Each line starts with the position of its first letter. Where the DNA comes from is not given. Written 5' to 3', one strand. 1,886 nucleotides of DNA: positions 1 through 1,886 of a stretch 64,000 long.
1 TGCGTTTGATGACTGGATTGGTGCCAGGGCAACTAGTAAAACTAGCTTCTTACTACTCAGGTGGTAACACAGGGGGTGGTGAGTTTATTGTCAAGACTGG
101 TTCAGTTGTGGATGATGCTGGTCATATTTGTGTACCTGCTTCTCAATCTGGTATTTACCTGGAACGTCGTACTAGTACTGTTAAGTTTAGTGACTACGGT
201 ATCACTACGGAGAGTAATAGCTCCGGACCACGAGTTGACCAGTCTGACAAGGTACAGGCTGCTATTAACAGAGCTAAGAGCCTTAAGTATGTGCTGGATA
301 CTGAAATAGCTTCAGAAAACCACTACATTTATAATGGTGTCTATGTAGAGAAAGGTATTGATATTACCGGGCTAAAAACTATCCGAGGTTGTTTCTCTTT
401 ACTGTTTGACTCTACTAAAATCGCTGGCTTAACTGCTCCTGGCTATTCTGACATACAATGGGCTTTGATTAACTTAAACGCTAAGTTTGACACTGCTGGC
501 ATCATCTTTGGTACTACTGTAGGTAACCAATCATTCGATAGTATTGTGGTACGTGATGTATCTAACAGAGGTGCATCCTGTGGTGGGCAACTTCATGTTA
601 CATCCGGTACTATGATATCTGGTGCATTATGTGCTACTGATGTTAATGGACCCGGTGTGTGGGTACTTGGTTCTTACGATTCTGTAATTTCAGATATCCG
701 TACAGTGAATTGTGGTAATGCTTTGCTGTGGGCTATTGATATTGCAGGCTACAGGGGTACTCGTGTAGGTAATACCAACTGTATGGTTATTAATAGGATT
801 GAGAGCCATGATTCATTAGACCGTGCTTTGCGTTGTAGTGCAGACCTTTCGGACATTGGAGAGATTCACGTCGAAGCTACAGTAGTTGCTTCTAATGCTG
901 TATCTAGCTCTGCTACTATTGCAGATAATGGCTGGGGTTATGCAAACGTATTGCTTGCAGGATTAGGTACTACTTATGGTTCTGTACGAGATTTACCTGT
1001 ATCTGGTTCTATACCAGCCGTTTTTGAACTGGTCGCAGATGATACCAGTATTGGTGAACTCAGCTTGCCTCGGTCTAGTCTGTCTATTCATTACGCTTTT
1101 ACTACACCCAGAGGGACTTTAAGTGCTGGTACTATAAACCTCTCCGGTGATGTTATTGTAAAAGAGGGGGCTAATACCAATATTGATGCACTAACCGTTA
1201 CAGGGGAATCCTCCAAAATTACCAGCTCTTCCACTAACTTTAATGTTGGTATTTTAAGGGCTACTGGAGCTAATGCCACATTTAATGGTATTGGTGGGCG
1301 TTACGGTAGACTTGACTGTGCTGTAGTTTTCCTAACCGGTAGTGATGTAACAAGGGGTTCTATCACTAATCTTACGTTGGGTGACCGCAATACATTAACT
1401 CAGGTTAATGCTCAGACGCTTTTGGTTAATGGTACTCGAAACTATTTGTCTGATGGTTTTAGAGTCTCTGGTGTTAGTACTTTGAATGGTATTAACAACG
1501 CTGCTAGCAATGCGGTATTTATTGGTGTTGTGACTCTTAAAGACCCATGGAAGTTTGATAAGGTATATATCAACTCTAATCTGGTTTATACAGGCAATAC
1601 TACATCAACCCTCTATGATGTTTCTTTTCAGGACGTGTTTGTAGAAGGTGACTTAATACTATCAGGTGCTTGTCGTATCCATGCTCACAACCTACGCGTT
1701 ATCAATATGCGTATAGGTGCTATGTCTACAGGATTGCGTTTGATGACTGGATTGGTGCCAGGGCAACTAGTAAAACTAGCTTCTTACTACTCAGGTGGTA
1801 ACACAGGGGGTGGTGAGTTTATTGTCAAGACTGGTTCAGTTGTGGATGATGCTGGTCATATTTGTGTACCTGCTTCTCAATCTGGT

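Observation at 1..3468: Perfect in-frame 1734-bp tandem duplication in the tail-fibre-like gene, starting exactly at the window edge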

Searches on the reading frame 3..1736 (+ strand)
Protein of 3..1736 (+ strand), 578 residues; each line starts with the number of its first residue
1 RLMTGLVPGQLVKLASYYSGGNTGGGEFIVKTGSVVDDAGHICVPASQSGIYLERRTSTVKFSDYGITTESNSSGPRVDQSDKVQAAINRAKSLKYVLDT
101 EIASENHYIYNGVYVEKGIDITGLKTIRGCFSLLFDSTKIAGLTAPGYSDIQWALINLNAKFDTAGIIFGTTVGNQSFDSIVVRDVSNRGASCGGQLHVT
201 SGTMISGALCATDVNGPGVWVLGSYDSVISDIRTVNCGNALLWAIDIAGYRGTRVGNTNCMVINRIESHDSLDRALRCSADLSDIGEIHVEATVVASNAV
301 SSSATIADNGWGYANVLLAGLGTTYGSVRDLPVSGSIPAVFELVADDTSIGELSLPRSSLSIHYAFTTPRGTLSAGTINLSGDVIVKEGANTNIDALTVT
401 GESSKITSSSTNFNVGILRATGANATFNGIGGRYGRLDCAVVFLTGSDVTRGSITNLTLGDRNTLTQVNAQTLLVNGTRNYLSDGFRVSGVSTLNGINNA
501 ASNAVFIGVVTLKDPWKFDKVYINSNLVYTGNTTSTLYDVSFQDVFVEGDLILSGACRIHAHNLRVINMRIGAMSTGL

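Call 26: search_protein_families(library=pfam, proteins=[window:3-1736:+], max_evalue=0.01)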
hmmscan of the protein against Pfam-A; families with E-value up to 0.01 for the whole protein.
window:3-1736:+ (578 aa): 0 families
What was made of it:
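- Tried and rejected: A Pfam scan of the unit and of the relatives' tailspikes found no family (call 26).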

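Call 27: search_protein_families(library=phrogs, proteins=[window:3-1736:+], max_evalue=0.001)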
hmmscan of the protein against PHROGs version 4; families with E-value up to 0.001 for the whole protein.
window:3-1736:+ (578 aa): 1 family
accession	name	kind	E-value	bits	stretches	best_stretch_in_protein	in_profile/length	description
phrog_17640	-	tail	7.9e-05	23.1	1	1-92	89-175/431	tail fiber protein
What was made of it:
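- Tried and rejected: PHROGs gave only generic tail-protein families (call 27).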

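Call 28: search_dna_similar(query=window:3-1736:+, collection=phages, mode=protein, max_rows=30, max_evalue=1e-10)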
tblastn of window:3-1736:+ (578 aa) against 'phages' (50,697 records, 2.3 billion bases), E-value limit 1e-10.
Records with a match: 21; places in all: 21; records where one place covers at least 80% of the query: 10.
Best place of each record, by identity: 95-99% 2; 80-90% 1; 60-80% 2; <60% 16.
By first word of the organism name: Klebsiella 12; Serratia 5; Gamaleyavirus 1; Escherichia 1; Pectobacterium 1; Stenotrophomonas 1.
By host as written in the record: Klebsiella pneumoniae 6; - 3; Klebsiella sp. 2; Klebsiella pneumoniae K6592 2; Serratia marcescens wk2050 2; Escherichia coli H11 1; Serratia sp. 1; Serratia marcescens LVF3 1; and 3 more.
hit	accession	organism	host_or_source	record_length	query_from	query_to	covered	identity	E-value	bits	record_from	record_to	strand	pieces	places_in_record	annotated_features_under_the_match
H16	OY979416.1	Klebsiella phage vB_Kpl_K57alpha1.2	-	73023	1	578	100%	95.2%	0e+0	1087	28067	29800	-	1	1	Dda-like helicase | nucleotide pyrophosphohydrolase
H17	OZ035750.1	Gamaleyavirus NAN33P5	-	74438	1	578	100%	95.2%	0e+0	1086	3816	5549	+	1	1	record has no annotation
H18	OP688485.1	Escherichia phage EP_H11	Escherichia coli H11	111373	1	578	100%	88.9%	0e+0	1011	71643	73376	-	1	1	hypothetical protein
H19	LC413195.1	Klebsiella phage KN4-1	Klebsiella sp.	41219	1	578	100%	67.3%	0e+0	759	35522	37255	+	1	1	hypothetical protein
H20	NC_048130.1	Klebsiella phage KN4-1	Klebsiella sp.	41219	1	578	100%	67.3%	0e+0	759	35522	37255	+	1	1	tail fiber protein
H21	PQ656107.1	Klebsiella phage KP6F1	Klebsiella pneumoniae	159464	1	571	99%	38.4%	2e-112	374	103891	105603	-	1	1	hypothetical protein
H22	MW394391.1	Klebsiella phage vB_KpM_FBKp24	Klebsiella pneumoniae K6592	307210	1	575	99%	37.5%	7e-98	332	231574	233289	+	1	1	hypothetical protein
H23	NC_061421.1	Klebsiella phage vB_KpM_FBKp24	Klebsiella pneumoniae K6592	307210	1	575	99%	37.5%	7e-98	332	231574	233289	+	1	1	hypothetical protein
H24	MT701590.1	Klebsiella phage Miami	Klebsiella pneumoniae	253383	9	569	97%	36.5%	2e-88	305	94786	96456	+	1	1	hypothetical protein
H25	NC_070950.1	Klebsiella phage Miami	Klebsiella pneumoniae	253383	9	569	97%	36.5%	2e-88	305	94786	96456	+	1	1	tail fiber protein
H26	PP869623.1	Serratia phage Kevin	Serratia sp.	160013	9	411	70%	26.1%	3e-29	129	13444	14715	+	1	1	tail spike protein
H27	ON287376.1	Serratia phage vB_SmaM-Kodama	Serratia marcescens LVF3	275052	1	328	57%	30.1%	3e-26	120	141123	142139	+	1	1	amylovoran biosynthesis protein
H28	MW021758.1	Serratia phage vB_SmaM_Yaphecito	Serratia marcescens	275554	1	328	57%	30.1%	3e-26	120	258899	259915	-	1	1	putative exopolysaccharide biosynthesis protein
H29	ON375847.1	Pectobacterium phage vB_ParM-25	Pectobacterium aroidearum strain MO46a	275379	7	328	56%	30.1%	2e-25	117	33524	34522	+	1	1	hypothetical protein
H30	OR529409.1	Stenotrophomonas phage BUCTxx100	Stenotrophomonas maltophilia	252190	1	319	55%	29.9%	1e-27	124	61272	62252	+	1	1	hypothetical protein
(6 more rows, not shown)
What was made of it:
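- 1..1734 (+): Copy 1 of the 1734-nt block. It is an internal fragment of tailspike gene 1, a capsule-depolymerase beta-helix, equivalent to residues about 270-847 of the 900-aa NAN33P5 protein. It begins at the window edge. 95% aa identity (call 28).
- On Real in-frame tandem duplication within a tail fibre/tailspike gene: 21 of 21 records have one place (call 28).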

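Call 29: find_homologous_proteins(query=window:3-1736:+, max_evalue=1e-10)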
Query window:3-1736:+ (578 aa): 13 proteins with E <= 1e-10 among 8000 candidates.
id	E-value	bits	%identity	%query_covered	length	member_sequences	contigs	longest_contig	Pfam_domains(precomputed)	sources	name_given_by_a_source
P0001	0.0e+0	1198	94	100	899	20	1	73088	PF27114.1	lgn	-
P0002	0.0e+0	1186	94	100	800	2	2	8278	PF18668.7,PF27114.1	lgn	-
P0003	0.0e+0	1185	93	100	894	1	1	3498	PF18668.7,PF27114.1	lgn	-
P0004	0.0e+0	1132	89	100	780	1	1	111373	PF18668.7,PF27114.1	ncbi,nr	ncbi:hypothetical protein [Escherichia phage EP_H11]|nr:hypothetical protein [Escherichia phage EP_H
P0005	4.0e-298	1008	78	100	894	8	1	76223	PF27114.1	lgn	-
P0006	2.4e-252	857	67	100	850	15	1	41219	PF27114.1,PF03906.21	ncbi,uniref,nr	ncbi:hypothetical protein [Klebsiella phage KN4-1]|uniref:Depolymerase, capsule KN4-specific n=1 Tax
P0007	6.1e-239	813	65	100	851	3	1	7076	PF27114.1,PF03906.21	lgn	-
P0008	1.6e-118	415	41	98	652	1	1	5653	PF27114.1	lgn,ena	-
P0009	1.6e-118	415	40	97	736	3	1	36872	PF27114.1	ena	-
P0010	4.9e-115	404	40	98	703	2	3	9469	PF27114.1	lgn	-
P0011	3.5e-113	397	39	99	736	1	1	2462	PF27114.1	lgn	-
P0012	1.2e-110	389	39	98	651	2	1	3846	PF27114.1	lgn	-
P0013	6.0e-110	387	38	97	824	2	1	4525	PF27114.1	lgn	-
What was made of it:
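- On Real in-frame tandem duplication within a tail fibre/tailspike gene: Homologues are 651-899 aa (call 29).
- (8) All 21 phage records have one copy (call 28), and all 13 protein clusters are 651-899 aa (call 29).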

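Call 31: find_encoding_contigs(protein=P0002, flank=10000, max_places=4)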
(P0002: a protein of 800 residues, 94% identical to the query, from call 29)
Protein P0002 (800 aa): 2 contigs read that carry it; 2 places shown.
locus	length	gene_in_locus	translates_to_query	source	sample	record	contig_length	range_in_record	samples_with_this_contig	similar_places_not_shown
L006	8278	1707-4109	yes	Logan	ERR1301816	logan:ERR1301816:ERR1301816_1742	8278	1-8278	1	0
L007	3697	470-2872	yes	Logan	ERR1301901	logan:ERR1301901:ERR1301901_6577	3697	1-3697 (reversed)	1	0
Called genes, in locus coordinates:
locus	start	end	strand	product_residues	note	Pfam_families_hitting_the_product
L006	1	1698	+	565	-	?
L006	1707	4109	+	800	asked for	PF18668:Tail_spike_N, PF27114:Phage_tail_beta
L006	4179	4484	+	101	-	-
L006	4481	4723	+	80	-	-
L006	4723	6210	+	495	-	-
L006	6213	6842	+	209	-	PF11041:Phage_Wedge1 (faint)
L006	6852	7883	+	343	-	-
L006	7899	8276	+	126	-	?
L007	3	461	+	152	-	?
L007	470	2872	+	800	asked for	PF18668:Tail_spike_N, PF27114:Phage_tail_beta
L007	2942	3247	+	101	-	-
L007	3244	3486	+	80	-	-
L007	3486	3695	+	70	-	?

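Call 32: find_encoding_contigs(protein=P0001, flank=10000, max_places=3)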
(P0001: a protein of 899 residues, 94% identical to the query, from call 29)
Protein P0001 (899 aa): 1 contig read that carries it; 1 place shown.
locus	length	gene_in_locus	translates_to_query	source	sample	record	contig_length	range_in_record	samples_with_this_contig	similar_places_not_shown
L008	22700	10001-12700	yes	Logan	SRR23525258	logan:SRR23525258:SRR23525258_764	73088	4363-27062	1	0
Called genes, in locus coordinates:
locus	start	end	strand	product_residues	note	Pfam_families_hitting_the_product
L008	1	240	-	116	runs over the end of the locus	-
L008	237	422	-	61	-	-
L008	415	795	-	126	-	PF14216:DUF4326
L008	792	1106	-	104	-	-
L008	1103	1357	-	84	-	-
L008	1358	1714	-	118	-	PF10686:YAcAr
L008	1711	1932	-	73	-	-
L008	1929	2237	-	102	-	-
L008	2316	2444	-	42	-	-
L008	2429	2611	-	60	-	-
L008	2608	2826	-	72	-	-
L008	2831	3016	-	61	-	PF23945:DUF7279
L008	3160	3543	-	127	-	PF26984:Phage_N4_Gp2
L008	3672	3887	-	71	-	-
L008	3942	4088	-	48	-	-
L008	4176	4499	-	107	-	PF26891:Phage_N4_Gp1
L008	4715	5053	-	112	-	-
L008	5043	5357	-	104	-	-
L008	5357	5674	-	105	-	-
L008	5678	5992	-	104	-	-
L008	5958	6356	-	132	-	-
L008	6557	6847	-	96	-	-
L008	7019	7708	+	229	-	-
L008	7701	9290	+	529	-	PF17289:Terminase_6C (faint)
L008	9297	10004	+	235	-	PF24175:SU10_adaptor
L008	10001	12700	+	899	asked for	PF27114:Phage_tail_beta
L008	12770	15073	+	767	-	-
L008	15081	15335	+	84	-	-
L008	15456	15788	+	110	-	-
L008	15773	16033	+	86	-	PF25612:DUF7940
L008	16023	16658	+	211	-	PF05838:Glyco_hydro_108, PF09374:PG_binding_3 (weak)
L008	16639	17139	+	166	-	-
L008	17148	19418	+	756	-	PF23899:SU10_portal, PF16510:P22_portal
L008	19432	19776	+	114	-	-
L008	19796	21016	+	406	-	-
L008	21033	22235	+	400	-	PF25209:Phage_capsid_4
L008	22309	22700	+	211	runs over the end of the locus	-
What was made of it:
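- On Gamaleyavirus tailspike / capsule depolymerase (PF27114 Phage_tail_beta): My own Pfam scan found nothing (call 26), but the homologues carry a precomputed PF27114 hit (calls 29, 31, 32).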
